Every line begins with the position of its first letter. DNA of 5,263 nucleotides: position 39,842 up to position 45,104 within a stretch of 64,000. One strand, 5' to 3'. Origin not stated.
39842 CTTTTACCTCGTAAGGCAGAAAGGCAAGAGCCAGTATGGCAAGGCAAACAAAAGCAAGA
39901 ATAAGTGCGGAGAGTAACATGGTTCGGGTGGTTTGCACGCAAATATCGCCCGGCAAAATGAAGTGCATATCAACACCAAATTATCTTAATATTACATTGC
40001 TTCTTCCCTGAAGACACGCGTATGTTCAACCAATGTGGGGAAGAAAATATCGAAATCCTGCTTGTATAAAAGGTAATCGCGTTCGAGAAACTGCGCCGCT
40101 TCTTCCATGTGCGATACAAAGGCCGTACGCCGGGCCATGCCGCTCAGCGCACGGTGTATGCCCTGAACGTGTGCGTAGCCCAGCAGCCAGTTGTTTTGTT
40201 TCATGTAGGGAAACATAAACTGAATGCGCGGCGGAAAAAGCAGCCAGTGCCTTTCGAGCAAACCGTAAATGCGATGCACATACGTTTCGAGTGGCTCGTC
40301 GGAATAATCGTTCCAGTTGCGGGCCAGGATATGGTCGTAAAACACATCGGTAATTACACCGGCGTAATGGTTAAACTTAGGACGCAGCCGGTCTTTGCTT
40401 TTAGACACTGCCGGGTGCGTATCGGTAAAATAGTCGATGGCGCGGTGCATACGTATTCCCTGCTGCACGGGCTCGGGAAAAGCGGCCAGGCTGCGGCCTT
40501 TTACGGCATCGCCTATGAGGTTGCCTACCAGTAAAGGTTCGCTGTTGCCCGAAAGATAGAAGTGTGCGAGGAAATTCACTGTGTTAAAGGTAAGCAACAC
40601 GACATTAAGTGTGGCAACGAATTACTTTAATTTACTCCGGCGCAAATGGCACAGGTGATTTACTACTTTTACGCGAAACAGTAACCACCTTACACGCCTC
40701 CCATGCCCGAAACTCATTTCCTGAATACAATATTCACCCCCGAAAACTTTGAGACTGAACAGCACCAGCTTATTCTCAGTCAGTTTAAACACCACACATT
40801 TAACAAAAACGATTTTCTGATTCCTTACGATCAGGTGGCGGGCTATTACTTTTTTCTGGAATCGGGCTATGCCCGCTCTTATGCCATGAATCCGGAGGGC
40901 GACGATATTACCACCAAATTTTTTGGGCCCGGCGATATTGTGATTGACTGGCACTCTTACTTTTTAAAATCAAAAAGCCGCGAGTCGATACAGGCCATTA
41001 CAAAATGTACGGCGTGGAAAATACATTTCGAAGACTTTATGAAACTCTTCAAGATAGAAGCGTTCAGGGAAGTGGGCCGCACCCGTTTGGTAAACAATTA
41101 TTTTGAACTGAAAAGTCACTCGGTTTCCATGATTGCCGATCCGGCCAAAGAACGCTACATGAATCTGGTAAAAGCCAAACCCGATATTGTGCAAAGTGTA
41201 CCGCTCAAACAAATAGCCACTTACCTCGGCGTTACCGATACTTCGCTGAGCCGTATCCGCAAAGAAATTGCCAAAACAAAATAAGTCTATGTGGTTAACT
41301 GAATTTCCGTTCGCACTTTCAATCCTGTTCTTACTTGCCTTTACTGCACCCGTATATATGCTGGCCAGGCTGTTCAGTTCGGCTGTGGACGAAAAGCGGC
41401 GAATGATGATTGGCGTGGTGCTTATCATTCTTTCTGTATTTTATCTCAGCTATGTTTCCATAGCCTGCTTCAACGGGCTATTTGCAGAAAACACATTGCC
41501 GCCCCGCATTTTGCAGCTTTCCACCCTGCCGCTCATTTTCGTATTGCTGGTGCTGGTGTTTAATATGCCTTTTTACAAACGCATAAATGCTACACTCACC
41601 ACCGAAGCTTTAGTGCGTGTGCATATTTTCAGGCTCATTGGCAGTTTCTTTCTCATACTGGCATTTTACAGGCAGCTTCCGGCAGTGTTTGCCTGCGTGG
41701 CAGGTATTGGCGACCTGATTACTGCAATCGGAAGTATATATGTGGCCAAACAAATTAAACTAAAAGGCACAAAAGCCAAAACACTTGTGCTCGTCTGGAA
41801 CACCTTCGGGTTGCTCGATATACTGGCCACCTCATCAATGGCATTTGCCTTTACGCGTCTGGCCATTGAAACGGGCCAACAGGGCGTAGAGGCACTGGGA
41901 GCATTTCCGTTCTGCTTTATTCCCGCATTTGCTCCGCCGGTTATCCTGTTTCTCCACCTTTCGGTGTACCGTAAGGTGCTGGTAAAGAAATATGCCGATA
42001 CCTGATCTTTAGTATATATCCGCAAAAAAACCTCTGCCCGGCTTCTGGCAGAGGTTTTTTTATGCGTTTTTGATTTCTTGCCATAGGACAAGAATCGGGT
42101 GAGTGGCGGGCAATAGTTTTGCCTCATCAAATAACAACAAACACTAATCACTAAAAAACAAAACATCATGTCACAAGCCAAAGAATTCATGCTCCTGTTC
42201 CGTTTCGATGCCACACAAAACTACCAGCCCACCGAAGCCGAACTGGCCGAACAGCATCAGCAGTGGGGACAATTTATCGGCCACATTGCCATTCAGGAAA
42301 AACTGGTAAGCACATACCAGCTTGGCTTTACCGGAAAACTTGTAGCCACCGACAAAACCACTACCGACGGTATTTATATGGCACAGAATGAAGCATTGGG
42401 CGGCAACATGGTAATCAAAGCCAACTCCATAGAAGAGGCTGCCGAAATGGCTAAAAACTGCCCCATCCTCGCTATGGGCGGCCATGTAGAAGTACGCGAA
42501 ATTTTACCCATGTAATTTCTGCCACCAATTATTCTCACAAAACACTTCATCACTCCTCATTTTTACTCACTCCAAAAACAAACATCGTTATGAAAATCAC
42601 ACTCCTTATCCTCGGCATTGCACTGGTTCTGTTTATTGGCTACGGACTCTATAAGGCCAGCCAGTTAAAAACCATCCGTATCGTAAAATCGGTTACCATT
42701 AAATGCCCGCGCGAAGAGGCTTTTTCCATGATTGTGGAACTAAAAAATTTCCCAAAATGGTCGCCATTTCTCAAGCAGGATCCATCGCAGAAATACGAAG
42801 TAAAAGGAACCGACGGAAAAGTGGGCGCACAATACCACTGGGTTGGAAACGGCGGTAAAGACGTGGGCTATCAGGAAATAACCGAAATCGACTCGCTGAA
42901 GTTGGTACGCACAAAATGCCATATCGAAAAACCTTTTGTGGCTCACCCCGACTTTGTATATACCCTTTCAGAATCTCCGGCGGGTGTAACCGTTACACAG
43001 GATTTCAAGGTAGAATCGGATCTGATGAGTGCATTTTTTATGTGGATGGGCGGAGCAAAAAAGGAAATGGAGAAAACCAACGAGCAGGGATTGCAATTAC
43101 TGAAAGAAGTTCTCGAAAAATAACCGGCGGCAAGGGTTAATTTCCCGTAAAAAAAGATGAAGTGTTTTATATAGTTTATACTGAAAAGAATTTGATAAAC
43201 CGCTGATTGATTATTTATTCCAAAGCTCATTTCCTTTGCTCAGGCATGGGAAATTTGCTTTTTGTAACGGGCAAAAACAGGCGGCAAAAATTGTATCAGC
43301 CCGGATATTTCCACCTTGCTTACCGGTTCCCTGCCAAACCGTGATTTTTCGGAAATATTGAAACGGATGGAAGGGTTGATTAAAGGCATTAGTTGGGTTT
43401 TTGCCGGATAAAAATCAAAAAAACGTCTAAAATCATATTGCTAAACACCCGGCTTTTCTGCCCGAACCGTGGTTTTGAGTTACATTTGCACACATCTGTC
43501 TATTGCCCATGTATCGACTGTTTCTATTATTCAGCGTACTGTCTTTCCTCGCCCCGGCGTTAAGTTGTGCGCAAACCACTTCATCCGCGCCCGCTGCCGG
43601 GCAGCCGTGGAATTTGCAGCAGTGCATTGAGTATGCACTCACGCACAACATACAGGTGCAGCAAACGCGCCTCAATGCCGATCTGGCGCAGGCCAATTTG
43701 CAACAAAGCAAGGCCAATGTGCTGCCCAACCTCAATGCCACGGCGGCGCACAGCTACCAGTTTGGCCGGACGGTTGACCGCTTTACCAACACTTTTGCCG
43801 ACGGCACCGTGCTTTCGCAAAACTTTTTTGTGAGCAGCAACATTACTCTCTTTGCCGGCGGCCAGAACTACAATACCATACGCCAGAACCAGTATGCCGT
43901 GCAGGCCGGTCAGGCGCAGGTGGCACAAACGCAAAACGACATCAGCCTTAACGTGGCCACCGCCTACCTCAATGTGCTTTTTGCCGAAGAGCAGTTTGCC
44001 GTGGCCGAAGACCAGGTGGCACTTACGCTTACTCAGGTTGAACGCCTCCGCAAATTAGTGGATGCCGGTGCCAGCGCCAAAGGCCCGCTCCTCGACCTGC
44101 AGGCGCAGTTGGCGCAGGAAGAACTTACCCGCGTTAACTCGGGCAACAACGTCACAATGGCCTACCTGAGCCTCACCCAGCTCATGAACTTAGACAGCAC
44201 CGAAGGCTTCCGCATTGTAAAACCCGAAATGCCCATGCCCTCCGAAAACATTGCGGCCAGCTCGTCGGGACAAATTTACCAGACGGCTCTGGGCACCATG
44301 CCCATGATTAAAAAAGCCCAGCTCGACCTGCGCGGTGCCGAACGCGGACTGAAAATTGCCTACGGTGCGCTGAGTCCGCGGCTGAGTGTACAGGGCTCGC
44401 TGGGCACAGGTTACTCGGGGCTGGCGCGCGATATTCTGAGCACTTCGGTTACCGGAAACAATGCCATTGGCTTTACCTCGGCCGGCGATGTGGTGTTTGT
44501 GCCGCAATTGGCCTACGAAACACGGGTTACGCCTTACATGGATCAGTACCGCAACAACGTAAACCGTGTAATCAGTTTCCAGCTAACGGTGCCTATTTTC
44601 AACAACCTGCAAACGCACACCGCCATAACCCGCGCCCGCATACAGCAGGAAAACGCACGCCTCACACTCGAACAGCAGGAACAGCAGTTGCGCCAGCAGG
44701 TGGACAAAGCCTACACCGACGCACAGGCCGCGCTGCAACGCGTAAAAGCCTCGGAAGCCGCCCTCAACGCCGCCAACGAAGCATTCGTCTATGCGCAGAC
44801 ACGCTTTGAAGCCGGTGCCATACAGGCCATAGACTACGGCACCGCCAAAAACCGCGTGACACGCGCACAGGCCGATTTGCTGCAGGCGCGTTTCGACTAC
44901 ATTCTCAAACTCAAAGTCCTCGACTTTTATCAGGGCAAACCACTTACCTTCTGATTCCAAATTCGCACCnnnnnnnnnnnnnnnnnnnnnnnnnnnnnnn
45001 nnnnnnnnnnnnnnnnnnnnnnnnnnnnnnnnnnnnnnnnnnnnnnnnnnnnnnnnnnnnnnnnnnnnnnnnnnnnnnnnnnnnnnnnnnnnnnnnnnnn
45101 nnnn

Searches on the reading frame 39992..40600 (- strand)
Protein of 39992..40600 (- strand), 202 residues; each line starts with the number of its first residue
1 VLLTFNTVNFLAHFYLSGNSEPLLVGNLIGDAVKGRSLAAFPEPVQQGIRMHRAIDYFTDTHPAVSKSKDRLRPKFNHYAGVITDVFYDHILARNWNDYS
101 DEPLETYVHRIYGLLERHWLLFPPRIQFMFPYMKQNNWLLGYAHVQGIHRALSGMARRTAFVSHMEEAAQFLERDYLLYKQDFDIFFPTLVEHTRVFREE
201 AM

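Call 92: search_protein_families(library=pfam, proteins=[window:39992-40600:-], max_evalue=0.0001)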
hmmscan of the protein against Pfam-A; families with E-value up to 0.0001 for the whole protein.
window:39992-40600:- (202 aa): 1 family
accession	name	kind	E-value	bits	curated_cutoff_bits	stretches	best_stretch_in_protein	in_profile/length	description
PF04336.18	ACP_PD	-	7.4e-70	235.2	27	1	9-190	2-183/183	Acyl carrier protein phosphodiesterase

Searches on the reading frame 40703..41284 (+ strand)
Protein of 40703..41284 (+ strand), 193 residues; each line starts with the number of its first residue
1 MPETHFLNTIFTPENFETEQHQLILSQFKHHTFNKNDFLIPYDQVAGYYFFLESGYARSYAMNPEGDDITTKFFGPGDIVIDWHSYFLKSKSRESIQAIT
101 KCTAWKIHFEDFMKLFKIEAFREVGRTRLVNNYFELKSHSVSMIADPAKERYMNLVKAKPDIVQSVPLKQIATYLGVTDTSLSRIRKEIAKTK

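Call 92: search_protein_families(library=pfam, proteins=[window:40703-41284:+], max_evalue=0.0001)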
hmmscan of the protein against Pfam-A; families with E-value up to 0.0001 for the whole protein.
window:40703-41284:+ (193 aa): 1 family
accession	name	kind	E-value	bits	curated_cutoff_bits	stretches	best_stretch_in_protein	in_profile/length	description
PF00027.35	cNMP_binding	-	5.5e-11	42.7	27.5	1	32-117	3-87/89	Cyclic nucleotide-binding domain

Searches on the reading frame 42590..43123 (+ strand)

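Call 92: search_protein_families(library=pfam, proteins=[window:42590-43123:+], max_evalue=0.0001)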
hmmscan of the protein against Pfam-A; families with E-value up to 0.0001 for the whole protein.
window:42590-43123:+ (177 aa): 1 family
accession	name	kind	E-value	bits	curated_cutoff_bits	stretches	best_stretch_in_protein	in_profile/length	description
PF10604.15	Polyketide_cyc2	-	5.9e-09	36.8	27.4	1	29-176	2-142/142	Polyketide cyclase / dehydrase and lipid transport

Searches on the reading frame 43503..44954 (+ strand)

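Call 71: search_protein_families(library=pfam, proteins=[window:43503-44954:+], max_evalue=0.001)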
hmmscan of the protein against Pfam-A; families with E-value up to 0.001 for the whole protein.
window:43503-44954:+ (483 aa): 1 family
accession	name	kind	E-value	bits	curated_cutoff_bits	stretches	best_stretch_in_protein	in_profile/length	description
PF02321.23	OEP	-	1e-52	179.1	22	2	38-229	1-187/187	Outer membrane efflux protein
